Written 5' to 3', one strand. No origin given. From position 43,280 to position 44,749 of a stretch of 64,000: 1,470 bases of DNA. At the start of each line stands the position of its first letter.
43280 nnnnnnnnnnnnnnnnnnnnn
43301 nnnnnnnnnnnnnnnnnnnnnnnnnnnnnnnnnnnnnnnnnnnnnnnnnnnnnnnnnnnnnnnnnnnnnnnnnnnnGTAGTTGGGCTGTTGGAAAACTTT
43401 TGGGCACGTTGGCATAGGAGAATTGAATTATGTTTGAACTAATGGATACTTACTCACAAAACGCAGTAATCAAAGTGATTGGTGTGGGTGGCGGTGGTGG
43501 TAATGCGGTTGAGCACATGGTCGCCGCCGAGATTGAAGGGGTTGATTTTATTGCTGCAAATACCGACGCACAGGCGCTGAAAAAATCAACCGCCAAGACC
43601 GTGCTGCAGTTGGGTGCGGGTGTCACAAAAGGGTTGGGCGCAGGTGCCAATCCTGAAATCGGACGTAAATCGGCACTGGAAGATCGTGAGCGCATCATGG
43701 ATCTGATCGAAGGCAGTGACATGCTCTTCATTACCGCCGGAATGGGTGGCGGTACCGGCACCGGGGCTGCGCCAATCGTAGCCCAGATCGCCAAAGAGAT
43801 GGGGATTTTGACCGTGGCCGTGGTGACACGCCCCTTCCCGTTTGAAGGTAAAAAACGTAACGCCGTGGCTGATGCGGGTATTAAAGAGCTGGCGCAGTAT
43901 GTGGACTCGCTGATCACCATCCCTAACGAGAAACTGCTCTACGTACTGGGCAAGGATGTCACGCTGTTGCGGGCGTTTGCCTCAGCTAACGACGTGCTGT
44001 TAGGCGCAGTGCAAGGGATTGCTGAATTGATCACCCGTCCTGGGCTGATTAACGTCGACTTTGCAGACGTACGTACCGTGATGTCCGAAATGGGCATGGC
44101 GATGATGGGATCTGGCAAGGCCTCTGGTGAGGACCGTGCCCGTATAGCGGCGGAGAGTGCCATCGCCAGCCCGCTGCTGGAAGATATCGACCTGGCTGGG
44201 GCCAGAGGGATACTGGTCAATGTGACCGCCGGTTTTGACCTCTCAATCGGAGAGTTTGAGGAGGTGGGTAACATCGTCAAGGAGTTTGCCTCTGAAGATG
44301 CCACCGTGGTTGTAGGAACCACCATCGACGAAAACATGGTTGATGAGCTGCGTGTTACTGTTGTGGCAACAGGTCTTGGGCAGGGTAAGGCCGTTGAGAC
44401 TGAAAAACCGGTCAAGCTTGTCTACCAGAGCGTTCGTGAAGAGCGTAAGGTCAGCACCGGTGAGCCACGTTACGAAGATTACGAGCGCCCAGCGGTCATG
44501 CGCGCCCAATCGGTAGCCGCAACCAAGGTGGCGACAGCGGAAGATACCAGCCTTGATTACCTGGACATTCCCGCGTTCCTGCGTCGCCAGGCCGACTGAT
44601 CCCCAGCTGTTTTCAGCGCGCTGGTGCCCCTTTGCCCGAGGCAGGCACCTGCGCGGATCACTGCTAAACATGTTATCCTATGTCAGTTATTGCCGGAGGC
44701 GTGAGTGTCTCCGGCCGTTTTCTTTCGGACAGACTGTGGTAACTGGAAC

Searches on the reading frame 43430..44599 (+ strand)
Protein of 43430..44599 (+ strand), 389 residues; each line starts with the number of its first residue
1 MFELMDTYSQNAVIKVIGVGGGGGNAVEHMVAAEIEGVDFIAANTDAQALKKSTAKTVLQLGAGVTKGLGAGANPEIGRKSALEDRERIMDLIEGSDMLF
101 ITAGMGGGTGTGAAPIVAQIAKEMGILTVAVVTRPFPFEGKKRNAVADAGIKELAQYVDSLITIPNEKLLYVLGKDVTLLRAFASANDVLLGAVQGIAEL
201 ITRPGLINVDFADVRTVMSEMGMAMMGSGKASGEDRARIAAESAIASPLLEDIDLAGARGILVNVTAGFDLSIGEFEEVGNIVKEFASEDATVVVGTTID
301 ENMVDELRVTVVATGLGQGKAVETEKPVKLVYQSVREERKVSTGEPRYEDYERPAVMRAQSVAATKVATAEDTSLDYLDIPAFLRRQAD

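Call 54: find_encoding_contigs(protein=window:43430-44599:+, flank=1000, max_places=3)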
Protein window:43430-44599:+ (389 aa): no gene with exactly this product is on record in the collection.

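Call 98: search_protein_families(library=pfam, proteins=[L013:2146-3042:+, L009:7014-7754:+, L009:1495-2346:+, L009:2618-3433:-, L009:1-915:+], max_evalue=0.1)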
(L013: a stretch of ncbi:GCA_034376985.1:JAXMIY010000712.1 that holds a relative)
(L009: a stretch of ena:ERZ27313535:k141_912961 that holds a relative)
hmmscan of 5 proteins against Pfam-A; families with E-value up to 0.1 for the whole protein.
L013:2146-3042:+ (298 aa): 1 family
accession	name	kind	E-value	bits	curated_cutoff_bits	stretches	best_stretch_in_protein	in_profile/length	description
PF12566.14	DUF3748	-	0.096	13.1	27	0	14-50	29-65/123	Protein of unknown function (DUF3748)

L009:7014-7754:+ (246 aa): 0 families

L009:1495-2346:+ (283 aa): 1 family
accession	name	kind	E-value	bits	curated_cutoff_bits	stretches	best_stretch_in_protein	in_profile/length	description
PF07589.16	PEP-CTERM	-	0.054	14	20.7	0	259-281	2-23/24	PEP-CTERM motif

L009:2618-3433:- (271 aa): 2 families
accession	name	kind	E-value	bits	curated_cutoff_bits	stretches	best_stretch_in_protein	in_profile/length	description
PF00126.33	HTH_1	-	0.028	14.8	26.6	0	101-121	20-40/60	Bacterial regulatory helix-turn-helix protein, lysR family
PF05217.17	SAXO1-2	-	0.072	12.5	26.5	1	71-158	288-365/474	Stabilizer of axonemal microtubules 1/2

L009:1-915:+ (304 aa): 10 families
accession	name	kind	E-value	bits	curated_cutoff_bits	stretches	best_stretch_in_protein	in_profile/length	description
PF07992.20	Pyr_redox_2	-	9.7e-39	133.9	26.1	1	2-162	135-291/291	Pyridine nucleotide-disulphide oxidoreductase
PF02852.28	Pyr_redox_dim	-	2e-31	108.9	25.3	1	181-286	1-107/110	Pyridine nucleotide-disulphide oxidoreductase, dimerisation domain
PF00070.33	Pyr_redox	-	1.3e-17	64.5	22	1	11-82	1-72/82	Pyridine nucleotide-disulphide oxidoreductase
PF13738.12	Pyr_redox_3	-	7.6e-07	29.1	30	1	10-146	165-305/305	Pyridine nucleotide-disulphide oxidoreductase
PF01262.27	AlaDh_PNT_C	-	4.6e-05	23.4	23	1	9-43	28-62/214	Alanine dehydrogenase/PNT, C-terminal domain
PF02737.24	3HCDH_N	-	0.023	15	22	1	14-63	4-53/180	3-hydroxyacyl-CoA dehydrogenase, NAD binding domain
PF13450.12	NAD_binding_8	-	0.042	14.6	21.9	0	14-42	1-29/68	NAD(P)-binding Rossmann-like domain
PF03721.20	UDPG_MGDP_dh_N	-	0.057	13.4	27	1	11-66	2-57/187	UDP-glucose/GDP-mannose dehydrogenase family, NAD binding domain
PF13241.12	NAD_binding_7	-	0.087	13.8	22.1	0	10-43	8-39/104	Putative NAD(P)-binding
PF00890.30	FAD_binding_2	-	0.088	12.4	20.4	0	12-41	2-31/414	FAD binding domain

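Call 102: search_protein_families(library=phrogs, proteins=[L013:2146-3042:+], max_evalue=0.01)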
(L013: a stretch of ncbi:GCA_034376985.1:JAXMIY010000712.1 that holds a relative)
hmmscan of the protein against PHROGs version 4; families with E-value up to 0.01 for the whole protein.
L013:2146-3042:+ (298 aa): 0 families
